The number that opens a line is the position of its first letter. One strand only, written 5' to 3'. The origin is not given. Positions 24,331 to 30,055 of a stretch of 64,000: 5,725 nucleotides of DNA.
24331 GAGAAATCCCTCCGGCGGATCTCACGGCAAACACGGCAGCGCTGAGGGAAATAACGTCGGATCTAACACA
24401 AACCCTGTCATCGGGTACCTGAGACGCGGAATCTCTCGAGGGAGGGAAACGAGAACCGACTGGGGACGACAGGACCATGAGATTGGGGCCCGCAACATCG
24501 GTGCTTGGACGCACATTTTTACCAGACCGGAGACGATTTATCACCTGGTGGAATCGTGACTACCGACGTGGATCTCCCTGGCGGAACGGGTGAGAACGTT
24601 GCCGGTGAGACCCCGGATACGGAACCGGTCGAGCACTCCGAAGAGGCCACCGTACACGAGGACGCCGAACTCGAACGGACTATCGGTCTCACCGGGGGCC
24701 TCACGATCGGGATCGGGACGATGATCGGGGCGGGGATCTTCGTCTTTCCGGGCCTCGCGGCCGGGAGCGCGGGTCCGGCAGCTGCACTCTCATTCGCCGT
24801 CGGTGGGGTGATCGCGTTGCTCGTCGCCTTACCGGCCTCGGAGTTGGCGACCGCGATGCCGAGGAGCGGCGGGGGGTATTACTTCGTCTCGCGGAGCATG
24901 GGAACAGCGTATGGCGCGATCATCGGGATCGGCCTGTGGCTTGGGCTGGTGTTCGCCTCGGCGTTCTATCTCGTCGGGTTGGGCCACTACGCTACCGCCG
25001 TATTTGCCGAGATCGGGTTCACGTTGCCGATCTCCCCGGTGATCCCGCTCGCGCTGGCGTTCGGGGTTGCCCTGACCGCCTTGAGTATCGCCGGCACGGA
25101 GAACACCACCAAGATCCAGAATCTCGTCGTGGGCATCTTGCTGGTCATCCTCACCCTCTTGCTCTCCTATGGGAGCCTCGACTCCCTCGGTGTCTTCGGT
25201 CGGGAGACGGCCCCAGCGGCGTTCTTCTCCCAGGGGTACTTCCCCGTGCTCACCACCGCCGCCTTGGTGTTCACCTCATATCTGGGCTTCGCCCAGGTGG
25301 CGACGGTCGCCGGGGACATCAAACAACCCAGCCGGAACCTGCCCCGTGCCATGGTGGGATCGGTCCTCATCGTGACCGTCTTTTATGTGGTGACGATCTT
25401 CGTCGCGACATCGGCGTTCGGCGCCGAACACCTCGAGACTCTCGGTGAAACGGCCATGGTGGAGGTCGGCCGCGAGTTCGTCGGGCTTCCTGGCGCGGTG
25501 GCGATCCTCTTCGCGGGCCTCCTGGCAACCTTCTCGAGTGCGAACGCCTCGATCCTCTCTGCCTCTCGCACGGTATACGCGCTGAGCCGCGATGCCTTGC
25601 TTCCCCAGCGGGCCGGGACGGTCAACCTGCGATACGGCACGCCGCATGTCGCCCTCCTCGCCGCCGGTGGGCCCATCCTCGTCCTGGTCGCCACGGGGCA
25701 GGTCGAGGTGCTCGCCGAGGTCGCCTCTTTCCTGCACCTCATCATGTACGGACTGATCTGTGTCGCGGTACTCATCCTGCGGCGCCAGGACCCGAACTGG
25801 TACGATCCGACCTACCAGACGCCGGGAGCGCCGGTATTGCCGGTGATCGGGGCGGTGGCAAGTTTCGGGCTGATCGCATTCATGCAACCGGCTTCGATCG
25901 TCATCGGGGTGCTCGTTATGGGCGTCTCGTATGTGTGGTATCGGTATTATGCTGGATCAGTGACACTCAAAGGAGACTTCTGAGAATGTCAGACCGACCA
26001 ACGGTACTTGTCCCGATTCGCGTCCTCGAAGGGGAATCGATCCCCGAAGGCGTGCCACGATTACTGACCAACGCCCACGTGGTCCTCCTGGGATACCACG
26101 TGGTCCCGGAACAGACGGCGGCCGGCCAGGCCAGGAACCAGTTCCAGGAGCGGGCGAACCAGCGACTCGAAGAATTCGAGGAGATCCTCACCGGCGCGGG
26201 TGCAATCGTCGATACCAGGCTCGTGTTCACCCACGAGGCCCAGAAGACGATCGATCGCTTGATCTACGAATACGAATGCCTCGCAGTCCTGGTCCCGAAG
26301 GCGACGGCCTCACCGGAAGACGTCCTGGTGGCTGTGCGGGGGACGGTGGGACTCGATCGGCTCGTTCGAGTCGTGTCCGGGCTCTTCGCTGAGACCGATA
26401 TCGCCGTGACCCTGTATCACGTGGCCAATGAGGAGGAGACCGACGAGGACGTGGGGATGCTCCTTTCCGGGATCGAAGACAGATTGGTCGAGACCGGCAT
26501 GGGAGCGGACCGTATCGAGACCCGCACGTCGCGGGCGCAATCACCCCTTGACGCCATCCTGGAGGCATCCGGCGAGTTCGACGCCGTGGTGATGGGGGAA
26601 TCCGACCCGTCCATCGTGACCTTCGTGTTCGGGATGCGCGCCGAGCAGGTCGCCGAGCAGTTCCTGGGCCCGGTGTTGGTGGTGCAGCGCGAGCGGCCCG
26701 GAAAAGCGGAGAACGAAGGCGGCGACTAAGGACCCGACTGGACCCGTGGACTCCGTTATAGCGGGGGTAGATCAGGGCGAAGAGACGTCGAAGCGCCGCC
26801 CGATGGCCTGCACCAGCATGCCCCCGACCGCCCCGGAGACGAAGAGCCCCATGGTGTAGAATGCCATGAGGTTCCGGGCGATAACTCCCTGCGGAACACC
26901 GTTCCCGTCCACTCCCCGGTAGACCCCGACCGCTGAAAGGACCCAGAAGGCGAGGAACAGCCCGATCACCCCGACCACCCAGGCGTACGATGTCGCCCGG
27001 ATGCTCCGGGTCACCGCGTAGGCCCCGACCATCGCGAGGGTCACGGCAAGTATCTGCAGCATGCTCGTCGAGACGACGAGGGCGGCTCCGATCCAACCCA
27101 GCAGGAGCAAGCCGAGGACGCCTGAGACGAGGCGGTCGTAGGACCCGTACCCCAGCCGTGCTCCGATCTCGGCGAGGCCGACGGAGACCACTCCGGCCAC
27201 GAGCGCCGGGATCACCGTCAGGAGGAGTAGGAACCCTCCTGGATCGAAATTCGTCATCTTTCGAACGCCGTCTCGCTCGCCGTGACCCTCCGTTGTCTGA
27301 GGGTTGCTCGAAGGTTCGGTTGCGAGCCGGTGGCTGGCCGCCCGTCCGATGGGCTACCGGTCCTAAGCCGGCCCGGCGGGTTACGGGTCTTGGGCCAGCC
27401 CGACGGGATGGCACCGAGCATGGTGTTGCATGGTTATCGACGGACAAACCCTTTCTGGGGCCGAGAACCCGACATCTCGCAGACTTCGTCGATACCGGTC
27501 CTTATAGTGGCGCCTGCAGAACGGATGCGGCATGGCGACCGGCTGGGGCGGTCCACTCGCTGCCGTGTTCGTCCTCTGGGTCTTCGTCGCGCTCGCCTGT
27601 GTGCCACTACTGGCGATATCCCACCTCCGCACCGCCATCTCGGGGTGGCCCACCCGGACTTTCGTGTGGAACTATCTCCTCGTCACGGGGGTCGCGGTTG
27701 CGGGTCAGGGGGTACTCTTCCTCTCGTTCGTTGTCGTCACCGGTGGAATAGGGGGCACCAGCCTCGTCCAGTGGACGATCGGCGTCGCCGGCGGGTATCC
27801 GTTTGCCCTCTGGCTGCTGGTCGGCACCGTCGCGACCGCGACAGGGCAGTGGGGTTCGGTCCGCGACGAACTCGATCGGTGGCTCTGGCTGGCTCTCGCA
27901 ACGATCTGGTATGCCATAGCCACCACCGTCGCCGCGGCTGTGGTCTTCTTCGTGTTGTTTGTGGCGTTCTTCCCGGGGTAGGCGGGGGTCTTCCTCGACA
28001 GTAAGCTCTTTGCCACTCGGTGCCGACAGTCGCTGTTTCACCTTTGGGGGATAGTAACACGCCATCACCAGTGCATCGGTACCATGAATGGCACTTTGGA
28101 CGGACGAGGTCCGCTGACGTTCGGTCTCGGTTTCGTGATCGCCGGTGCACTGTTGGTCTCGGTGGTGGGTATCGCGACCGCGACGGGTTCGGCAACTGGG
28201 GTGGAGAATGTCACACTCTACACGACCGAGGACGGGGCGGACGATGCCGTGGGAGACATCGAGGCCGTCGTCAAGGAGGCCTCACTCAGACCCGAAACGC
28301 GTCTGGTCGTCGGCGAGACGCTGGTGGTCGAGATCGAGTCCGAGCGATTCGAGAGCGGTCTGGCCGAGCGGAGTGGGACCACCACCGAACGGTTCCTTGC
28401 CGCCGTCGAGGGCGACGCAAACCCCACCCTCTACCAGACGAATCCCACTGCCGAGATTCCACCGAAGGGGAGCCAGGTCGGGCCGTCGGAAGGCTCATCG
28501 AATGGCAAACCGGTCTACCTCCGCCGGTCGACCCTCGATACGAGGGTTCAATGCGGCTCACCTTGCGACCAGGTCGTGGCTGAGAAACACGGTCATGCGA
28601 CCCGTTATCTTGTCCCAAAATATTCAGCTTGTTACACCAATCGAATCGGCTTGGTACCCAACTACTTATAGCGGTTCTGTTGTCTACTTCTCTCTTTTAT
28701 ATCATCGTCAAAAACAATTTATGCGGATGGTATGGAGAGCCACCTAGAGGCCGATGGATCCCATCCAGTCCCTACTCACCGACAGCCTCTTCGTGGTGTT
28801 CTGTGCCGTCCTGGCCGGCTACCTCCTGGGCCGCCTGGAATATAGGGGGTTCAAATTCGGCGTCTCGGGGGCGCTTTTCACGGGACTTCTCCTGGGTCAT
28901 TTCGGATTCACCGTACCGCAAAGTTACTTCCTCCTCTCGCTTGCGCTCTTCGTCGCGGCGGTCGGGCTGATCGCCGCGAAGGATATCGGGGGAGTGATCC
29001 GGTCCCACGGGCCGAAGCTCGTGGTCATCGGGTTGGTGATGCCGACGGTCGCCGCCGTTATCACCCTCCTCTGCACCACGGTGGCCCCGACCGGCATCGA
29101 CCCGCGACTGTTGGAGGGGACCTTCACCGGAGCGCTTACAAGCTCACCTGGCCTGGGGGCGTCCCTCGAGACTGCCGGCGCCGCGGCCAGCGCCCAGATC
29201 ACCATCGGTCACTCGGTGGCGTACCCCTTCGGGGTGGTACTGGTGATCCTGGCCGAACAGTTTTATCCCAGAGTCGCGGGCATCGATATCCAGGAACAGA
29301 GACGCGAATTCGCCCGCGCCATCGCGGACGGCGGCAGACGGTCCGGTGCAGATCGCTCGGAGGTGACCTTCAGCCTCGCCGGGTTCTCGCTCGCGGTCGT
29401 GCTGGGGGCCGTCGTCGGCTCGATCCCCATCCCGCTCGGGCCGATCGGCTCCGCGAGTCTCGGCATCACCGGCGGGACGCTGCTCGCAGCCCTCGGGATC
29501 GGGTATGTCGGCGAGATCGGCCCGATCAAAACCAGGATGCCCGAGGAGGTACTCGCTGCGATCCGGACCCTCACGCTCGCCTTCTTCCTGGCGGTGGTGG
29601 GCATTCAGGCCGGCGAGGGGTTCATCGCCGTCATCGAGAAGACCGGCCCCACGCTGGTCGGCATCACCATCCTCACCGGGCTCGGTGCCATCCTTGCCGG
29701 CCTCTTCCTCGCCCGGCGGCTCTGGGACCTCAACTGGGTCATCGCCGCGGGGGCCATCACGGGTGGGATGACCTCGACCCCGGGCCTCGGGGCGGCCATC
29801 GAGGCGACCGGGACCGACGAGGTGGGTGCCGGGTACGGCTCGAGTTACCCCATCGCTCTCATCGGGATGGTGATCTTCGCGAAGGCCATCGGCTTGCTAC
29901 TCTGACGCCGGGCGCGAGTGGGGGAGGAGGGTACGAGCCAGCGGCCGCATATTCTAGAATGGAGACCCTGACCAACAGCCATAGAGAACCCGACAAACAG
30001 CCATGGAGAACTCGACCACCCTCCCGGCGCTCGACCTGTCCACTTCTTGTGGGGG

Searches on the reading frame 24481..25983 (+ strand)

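Call 14: search_protein_families(library=pfam, proteins=[window:24481-25983:+])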
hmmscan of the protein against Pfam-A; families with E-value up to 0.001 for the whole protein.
window:24481-25983:+ (500 aa): 3 families
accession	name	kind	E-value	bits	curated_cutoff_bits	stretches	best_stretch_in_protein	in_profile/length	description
PF00324.27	AA_permease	-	9.7e-42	143.7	24.6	1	74-468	3-420/470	Amino acid permease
PF13520.12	AA_permease_2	-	1.3e-39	136.7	27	1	76-473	9-405/427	Amino acid permease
PF03845.19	Spore_permease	-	9.2e-07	28.4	23.4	1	78-320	12-241/321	Spore germination protein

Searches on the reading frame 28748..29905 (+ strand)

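Call 15: search_protein_families(library=pfam, proteins=[window:28748-29905:+])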
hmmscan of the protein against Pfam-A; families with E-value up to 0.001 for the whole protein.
window:28748-29905:+ (385 aa): 1 family
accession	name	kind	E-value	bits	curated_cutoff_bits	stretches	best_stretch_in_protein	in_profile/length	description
PF06826.17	Asp-Al_Ex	-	6.6e-64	215.2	27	2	213-381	2-165/167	Predicted Permease Membrane Region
